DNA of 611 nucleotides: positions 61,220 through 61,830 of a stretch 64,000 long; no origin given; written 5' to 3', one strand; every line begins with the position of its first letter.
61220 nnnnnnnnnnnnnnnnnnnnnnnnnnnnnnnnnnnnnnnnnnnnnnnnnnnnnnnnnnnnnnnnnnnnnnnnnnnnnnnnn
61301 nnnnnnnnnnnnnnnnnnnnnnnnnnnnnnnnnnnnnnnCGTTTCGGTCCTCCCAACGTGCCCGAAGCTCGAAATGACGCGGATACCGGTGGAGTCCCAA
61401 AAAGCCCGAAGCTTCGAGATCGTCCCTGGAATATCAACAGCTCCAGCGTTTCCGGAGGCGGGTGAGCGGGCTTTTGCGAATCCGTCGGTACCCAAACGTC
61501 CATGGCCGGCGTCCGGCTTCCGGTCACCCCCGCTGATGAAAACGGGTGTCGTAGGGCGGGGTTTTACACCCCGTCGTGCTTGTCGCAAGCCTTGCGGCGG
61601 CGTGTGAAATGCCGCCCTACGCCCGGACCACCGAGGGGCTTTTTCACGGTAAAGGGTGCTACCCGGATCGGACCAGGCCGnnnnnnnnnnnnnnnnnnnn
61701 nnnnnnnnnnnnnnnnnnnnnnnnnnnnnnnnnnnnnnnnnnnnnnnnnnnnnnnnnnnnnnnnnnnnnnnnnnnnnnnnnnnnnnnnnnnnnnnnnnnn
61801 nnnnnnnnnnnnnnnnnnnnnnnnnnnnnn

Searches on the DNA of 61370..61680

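Call 54: search_rna_families(source=window, start=61370, end=61680, threshold=evalue, max_evalue=10, show_alignments=2)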
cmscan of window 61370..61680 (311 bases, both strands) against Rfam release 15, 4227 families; matches with E-value up to 10: 2.
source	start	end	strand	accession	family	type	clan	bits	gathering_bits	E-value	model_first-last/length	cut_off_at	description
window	61551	61620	+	RF03816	MIR6297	Gene; miRNA;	-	23.9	114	0.03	1-107/107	no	MIR6297 microRNA precursor family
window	61554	61616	-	RF00050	FMN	Cis-reg; riboswitch;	-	11.8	66.2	2.9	34-107/138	no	FMN riboswitch aptamer (RFN element)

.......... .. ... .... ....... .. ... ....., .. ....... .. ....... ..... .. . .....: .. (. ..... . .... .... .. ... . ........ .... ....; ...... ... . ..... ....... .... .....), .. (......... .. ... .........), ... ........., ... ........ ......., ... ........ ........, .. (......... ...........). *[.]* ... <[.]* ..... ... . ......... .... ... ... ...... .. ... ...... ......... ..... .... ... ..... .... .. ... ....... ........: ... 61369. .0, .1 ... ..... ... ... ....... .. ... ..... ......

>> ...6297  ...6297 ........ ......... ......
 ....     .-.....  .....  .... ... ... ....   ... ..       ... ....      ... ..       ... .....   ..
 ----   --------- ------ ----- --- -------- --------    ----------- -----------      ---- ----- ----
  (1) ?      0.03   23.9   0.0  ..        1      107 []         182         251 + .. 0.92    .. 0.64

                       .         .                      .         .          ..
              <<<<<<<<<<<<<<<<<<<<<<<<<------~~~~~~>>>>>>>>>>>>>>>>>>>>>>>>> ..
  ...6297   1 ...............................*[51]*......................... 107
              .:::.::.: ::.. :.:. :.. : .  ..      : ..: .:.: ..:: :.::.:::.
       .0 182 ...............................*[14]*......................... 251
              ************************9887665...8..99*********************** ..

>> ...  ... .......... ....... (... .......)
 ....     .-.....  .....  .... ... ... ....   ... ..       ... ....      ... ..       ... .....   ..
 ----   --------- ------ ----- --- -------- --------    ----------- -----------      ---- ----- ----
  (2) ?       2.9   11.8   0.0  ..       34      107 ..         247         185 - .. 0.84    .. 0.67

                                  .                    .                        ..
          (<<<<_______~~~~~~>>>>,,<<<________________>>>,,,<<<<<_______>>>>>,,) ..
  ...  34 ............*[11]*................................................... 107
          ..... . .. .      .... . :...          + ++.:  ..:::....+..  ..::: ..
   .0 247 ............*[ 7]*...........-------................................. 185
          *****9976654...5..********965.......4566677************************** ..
